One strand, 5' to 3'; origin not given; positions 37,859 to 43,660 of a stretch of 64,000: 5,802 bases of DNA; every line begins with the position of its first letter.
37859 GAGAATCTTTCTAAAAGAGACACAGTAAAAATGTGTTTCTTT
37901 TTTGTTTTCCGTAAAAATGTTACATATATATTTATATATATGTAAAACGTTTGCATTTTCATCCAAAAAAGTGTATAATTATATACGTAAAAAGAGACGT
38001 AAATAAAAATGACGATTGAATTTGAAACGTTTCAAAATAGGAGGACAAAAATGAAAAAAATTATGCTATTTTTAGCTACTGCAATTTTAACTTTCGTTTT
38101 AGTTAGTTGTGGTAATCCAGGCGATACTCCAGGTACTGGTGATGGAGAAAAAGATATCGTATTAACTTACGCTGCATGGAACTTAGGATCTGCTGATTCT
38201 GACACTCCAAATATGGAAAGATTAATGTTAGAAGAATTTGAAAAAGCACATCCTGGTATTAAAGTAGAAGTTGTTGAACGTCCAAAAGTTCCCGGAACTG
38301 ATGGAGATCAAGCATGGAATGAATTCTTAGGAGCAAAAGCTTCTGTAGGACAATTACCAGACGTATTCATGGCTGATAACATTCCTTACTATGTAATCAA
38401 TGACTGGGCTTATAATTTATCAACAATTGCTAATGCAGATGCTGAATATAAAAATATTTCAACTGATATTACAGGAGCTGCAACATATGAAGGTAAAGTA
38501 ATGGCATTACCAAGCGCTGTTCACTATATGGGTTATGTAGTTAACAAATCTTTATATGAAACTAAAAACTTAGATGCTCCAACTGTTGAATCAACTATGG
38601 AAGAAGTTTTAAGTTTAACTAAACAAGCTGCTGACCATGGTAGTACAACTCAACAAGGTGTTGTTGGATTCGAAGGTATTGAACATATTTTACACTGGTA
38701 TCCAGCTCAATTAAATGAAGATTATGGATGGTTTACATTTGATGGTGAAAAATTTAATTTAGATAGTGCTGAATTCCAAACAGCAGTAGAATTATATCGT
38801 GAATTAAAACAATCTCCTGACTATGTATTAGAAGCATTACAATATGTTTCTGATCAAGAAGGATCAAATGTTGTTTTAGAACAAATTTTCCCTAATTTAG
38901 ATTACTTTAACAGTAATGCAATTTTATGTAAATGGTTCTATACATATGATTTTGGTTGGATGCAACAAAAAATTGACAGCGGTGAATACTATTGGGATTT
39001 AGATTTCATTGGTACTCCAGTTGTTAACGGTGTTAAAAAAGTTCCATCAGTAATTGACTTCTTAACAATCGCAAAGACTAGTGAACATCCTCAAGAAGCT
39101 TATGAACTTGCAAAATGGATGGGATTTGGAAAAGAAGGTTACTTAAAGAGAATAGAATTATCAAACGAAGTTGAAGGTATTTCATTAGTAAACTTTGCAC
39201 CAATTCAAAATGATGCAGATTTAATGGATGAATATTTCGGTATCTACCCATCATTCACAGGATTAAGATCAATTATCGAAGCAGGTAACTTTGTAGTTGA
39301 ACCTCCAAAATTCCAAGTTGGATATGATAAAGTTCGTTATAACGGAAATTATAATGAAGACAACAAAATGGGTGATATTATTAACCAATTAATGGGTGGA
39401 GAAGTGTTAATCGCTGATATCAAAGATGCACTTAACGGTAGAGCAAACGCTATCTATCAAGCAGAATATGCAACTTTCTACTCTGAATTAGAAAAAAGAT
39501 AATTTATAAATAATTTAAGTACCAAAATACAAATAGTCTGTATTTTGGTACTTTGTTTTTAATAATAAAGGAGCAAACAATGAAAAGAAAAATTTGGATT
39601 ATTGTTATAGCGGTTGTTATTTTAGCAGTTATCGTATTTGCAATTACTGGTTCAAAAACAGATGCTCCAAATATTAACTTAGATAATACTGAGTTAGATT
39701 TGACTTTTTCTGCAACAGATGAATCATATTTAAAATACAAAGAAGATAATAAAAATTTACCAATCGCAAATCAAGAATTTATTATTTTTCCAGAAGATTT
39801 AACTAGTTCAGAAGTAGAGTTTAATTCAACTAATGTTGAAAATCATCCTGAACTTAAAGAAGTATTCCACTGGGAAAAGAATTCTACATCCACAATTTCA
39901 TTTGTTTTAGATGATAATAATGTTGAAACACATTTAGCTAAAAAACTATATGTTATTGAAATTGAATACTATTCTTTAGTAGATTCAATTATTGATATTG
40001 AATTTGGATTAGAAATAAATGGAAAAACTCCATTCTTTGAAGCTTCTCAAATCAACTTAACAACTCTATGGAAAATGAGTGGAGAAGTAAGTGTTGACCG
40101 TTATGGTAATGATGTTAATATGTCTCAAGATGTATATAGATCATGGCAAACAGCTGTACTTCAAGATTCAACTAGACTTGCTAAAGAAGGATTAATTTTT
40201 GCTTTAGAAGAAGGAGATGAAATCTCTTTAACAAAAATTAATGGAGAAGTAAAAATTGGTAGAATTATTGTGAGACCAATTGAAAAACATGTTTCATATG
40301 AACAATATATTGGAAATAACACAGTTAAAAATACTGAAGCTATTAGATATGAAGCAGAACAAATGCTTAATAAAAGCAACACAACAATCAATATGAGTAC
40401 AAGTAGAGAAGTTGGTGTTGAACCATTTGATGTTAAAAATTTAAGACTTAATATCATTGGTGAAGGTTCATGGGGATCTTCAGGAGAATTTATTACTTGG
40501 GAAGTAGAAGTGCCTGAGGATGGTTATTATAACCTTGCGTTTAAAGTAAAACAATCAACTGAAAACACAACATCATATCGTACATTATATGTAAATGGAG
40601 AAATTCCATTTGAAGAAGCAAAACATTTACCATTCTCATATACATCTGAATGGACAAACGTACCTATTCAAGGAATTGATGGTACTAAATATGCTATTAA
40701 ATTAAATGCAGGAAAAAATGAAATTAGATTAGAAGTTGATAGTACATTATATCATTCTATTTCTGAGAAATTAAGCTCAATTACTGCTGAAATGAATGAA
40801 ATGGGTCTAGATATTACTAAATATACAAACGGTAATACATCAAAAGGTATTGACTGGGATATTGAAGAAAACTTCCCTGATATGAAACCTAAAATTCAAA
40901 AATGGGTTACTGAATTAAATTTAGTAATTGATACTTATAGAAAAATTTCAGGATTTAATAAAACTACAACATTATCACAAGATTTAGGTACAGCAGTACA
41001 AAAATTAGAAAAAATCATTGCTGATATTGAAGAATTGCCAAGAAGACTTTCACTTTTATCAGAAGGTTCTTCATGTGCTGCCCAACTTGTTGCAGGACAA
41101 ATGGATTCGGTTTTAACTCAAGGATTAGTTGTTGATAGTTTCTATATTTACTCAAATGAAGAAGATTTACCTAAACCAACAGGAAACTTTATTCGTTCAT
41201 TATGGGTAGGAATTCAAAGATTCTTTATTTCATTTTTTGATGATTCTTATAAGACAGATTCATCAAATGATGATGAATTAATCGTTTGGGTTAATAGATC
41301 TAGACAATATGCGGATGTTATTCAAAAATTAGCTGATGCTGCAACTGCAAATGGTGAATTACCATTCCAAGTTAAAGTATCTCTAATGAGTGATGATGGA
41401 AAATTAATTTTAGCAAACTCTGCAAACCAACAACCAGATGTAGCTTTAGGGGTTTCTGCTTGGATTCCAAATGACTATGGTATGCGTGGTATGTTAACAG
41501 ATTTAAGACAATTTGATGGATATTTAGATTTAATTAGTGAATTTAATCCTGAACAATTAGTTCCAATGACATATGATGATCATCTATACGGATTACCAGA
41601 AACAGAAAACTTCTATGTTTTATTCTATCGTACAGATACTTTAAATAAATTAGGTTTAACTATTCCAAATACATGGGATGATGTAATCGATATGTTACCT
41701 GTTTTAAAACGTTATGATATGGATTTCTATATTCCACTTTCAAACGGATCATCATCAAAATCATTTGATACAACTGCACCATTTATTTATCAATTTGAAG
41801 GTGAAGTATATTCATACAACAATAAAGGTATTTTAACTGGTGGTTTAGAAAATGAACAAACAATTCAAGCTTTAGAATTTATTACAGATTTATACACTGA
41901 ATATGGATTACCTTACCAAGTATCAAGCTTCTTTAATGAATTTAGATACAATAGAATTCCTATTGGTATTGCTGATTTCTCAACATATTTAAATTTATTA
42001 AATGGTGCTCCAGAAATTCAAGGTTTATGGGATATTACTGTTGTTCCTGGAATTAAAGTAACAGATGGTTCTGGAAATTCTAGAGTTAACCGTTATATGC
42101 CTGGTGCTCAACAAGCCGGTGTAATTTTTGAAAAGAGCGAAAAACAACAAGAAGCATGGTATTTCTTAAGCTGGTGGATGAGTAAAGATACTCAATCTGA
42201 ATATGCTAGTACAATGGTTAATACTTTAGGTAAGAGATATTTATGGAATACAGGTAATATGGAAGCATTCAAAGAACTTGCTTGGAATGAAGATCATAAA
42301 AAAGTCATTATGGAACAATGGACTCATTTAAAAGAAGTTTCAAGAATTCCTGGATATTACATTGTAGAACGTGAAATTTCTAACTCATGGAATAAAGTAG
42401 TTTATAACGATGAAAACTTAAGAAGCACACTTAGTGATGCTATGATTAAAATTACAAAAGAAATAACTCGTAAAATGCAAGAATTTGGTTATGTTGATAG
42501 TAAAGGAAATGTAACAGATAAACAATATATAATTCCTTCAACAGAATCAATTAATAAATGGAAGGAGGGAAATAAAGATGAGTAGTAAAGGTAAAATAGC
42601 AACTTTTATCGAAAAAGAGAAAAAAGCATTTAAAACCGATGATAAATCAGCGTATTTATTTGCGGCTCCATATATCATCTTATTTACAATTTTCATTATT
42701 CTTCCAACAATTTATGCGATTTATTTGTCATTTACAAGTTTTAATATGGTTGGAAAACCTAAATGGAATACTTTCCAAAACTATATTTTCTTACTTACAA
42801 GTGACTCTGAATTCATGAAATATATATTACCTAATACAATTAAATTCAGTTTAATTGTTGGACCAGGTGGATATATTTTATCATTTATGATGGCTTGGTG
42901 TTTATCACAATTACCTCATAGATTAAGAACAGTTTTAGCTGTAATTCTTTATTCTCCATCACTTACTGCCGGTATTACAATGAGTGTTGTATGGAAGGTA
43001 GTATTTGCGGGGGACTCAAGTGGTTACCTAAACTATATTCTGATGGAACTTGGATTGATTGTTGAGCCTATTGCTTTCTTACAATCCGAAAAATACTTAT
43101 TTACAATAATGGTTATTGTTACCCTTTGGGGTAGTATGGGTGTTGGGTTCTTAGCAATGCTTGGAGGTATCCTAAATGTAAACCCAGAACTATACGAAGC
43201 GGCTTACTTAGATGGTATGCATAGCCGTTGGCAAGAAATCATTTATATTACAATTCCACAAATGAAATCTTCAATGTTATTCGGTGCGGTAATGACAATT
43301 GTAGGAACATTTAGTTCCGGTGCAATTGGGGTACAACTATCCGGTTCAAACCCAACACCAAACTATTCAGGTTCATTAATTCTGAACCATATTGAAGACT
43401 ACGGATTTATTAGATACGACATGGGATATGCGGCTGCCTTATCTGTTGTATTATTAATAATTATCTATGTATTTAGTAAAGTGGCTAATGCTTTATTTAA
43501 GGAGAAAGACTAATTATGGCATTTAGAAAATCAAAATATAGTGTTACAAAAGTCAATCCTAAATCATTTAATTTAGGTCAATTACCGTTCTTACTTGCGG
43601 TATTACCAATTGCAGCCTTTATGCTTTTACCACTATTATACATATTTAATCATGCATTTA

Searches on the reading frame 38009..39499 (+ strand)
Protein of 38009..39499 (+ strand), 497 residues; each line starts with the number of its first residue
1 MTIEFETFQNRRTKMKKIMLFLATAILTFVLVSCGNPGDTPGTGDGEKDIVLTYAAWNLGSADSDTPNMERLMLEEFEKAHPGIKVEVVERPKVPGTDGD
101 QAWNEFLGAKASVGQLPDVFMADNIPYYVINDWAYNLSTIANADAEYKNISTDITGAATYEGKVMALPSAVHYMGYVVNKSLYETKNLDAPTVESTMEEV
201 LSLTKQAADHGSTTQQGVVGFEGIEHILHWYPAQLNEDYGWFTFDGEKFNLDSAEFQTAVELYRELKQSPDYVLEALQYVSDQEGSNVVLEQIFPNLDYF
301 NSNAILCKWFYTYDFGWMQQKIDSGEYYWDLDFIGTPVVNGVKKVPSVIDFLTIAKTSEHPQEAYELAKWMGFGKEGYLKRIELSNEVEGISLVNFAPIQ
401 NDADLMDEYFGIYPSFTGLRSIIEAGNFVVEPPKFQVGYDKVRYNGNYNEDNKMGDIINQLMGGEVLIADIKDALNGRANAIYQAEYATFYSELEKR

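Call 7: search_protein_families(library=pfam, proteins=[window:38009-39499:+], max_evalue=0.01)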
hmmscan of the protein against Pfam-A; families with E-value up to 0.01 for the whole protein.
window:38009-39499:+ (497 aa): 2 families
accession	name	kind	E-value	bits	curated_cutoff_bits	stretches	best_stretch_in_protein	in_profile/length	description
PF01547.30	SBP_bac_1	-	4.1e-14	53.7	26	1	68-371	9-300/307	Bacterial extracellular solute-binding protein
PF07261.16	DnaB_2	-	0.0099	16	22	0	251-285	12-45/74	Replication initiation and membrane attachment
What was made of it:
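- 38051..39502 (+): Small lipoprotein solute-binding protein (483 aa; the ORF opens at 38009). SBP_bac_1, E 4e-14 (call 7).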

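Call 10: search_protein_families(library=ncbifam, proteins=[window:38009-39499:+], max_evalue=0.01)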
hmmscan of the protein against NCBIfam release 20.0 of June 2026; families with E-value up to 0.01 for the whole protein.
window:38009-39499:+ (497 aa): 2 families
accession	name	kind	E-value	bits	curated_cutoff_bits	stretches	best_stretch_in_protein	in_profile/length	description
TIGR03850.1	bind_CPR_0540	equivalog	4.6e-06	25.5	299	1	16-212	2-196/437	carbohydrate ABC transporter substrate-binding protein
NF040930.1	ABC_arch_GlcS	equivalog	2.3e-05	23.4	500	1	73-221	18-167/444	glucose ABC transporter substrate-binding protein GlcS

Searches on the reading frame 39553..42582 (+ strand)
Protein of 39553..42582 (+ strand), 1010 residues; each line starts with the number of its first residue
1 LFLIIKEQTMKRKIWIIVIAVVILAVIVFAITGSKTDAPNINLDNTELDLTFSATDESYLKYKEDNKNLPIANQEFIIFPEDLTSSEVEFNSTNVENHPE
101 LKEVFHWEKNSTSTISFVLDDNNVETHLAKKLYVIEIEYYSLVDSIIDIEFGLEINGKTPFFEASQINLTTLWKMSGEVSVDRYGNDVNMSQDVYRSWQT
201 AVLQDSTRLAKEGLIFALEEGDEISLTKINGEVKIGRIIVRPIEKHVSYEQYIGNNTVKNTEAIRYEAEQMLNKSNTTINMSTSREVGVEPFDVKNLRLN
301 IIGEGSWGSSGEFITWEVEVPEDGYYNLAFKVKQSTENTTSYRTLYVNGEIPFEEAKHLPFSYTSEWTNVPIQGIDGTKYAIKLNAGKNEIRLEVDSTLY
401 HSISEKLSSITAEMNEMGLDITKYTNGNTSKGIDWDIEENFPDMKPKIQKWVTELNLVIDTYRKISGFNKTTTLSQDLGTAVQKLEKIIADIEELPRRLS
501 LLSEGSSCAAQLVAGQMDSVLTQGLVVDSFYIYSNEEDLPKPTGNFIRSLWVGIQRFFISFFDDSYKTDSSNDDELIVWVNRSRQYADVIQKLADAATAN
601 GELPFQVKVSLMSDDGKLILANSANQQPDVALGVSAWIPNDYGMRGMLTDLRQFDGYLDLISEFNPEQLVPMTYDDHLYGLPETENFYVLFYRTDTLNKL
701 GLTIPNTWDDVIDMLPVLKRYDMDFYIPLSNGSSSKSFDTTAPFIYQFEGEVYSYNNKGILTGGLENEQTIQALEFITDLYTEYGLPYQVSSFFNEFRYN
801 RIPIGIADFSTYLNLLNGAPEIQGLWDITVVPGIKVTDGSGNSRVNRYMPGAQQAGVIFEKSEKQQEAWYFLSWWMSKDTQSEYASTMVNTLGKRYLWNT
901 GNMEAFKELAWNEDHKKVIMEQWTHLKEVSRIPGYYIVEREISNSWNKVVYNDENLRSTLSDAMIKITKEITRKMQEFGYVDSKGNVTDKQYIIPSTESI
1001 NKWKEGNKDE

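Call 7: search_protein_families(library=pfam, proteins=[window:39553-42582:+], max_evalue=0.01)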
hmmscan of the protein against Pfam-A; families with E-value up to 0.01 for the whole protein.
window:39553-42582:+ (1010 aa): 2 families
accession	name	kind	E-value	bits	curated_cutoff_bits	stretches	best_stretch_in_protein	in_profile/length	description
PF01547.30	SBP_bac_1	-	4.6e-16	60.1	26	1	617-881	39-306/307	Bacterial extracellular solute-binding protein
PF13416.11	SBP_bac_8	-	1.2e-15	58.5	27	1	605-887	12-255/279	Bacterial extracellular solute-binding protein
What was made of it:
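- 39580..42585 (+): Long TM-anchored SBP (1001 aa): N-terminal TM helix, an extension of about 560 aa with a weak CBM35-like module, and a C-terminal SBP domain. SBP_bac_1/8 at residues 605-887 (call 7).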

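Call 10: search_protein_families(library=ncbifam, proteins=[window:39553-42582:+], max_evalue=0.01)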
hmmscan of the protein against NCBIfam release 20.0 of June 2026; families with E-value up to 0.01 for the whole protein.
window:39553-42582:+ (1010 aa): 2 families
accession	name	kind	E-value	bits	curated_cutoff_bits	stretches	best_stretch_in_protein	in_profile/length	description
TIGR03851.1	chitin_NgcE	equivalog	0.0017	17.4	399.65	1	666-726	141-201/450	N-acetylglucosamine/diacetylchitobiose ABC transporter substrate-binding protein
NF005331.0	PRK06854.1-2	equivalog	0.002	16.7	557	1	395-455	83-143/563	adenylyl-sulfate reductase subunit alpha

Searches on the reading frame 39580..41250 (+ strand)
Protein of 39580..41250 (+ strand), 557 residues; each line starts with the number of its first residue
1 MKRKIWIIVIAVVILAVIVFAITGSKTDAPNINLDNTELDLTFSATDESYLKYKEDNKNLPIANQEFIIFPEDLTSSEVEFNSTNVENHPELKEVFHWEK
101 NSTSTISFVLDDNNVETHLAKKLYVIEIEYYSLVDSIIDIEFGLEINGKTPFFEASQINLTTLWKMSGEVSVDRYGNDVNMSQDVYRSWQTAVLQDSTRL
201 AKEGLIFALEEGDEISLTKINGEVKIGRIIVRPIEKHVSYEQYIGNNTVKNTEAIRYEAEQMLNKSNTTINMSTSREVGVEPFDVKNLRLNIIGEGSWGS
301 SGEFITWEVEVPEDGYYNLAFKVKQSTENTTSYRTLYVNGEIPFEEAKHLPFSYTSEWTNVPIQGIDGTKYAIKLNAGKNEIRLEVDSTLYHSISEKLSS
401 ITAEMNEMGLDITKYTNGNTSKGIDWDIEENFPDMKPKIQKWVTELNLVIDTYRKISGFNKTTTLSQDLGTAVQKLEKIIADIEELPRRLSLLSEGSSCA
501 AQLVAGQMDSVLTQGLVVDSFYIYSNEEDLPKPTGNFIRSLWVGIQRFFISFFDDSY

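Call 46: search_solved_structures(query=window:39580-41250:+, max_evalue=1)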
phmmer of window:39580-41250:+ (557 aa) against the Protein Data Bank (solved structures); distinct sequences matched with E-value up to 1: 4.
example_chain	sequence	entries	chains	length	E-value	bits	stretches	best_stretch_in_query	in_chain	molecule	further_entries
5x7g_A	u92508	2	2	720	0.0027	19.8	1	298-360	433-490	Cycloisomaltooligosaccharide glucanotransferase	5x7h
4joq_A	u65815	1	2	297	0.32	12.9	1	366-508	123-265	ABC ribose transporter, periplasmic solute-binding protein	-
2w47_A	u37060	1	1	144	0.34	12.9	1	301-383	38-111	LIPOLYTIC ENZYME, G-D-S-L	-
2w1w_A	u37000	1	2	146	0.35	12.8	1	301-383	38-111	LIPOLYTIC ENZYME, G-D-S-L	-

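Call 47: search_protein_families(library=pfam, proteins=[window:39580-41250:+], max_evalue=5)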
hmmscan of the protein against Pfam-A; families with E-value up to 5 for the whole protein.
window:39580-41250:+ (557 aa): 3 families
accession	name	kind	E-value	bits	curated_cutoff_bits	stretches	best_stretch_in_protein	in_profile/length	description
PF07195.17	FliD_C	-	0.015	15.1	25.4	1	393-460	12-77/236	Flagellar hook-associated protein 2 C-terminus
PF16990.11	CBM_35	-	0.019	15.7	28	1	294-385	26-105/121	Carbohydrate binding module (family 35)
PF11337.13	DUF3139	-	0.15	13.1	27.3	1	2-23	1-22/83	Protein of unknown function (DUF3139)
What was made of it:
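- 39580..42585 (+): CBM_35 E 0.019, and PDB 5x7g E 0.003 (calls 46, 47).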

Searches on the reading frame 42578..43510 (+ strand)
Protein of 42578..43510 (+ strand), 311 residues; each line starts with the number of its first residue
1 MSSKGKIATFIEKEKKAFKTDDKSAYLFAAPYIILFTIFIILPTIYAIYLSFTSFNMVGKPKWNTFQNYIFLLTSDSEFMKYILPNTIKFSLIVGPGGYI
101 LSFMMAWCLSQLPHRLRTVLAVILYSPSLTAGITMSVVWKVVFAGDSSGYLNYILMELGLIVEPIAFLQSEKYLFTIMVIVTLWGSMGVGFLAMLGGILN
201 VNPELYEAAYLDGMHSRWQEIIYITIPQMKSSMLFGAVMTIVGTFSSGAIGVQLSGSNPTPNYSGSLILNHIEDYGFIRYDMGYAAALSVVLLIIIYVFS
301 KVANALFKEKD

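Call 7: search_protein_families(library=pfam, proteins=[window:42578-43510:+], max_evalue=0.01)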
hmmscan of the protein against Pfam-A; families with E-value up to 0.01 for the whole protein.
window:42578-43510:+ (311 aa): 1 family
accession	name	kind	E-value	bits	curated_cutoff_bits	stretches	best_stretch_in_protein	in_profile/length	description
PF00528.27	BPD_transp_1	-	3.3e-12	47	26.4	1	99-299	2-173/184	Binding-protein-dependent transport system inner membrane component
